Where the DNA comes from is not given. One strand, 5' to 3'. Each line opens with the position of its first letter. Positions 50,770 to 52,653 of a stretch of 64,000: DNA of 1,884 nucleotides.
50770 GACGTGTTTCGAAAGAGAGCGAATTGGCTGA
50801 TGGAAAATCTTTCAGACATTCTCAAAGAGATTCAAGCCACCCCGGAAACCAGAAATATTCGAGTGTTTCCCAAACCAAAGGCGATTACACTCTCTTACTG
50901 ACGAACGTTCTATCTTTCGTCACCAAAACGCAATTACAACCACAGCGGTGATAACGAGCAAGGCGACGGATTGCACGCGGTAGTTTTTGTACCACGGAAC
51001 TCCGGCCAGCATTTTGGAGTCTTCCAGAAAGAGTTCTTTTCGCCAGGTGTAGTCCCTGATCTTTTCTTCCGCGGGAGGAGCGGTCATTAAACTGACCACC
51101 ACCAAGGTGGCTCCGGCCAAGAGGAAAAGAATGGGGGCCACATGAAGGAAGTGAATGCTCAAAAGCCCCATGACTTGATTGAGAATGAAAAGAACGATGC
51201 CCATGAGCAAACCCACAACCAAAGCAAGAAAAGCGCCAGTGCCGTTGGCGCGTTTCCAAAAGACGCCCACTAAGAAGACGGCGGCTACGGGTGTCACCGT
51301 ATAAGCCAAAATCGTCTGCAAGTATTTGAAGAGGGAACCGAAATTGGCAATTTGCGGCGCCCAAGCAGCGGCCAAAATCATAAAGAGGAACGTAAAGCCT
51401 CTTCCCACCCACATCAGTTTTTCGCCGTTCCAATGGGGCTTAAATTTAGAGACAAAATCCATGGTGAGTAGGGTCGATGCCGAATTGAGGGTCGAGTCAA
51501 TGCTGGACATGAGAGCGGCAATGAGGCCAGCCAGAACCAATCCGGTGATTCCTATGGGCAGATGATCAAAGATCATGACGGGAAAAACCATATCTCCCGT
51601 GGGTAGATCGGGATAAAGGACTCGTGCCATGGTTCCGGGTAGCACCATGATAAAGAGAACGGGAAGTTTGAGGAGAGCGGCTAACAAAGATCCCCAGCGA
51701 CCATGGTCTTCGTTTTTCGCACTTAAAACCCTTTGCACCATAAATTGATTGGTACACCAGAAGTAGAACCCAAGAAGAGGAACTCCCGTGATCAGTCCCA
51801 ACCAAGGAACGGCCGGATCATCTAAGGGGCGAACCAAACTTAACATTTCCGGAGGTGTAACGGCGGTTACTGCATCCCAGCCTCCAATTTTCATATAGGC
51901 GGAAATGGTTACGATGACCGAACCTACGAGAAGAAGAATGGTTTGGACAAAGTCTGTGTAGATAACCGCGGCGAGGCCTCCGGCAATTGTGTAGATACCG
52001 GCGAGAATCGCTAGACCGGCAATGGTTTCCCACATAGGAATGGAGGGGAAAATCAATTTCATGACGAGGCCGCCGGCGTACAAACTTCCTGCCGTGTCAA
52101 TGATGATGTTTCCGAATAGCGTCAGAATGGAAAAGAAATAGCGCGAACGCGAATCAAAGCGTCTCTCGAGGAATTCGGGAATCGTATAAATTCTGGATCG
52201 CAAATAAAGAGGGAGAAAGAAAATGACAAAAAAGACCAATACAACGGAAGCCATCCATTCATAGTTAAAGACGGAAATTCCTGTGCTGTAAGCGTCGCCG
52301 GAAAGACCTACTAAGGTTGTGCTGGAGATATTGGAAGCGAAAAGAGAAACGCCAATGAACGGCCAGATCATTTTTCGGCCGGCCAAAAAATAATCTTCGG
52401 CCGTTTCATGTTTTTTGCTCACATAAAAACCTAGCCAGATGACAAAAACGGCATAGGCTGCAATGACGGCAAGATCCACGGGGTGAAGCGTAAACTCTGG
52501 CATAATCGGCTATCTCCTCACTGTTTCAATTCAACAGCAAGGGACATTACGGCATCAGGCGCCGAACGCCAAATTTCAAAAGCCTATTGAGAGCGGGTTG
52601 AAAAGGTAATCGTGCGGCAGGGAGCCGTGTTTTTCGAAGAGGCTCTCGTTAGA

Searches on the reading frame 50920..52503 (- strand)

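Call 75: search_protein_families(library=pfam, max_evalue=0.00001, proteins=[window:50920-52503:-])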
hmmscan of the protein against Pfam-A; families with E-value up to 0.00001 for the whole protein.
window:50920-52503:- (527 aa): 1 family
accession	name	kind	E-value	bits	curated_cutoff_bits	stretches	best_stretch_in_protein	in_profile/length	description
PF00474.23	SSF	-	4.8e-70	236.9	22.8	1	38-431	1-406/406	Sodium:solute symporter family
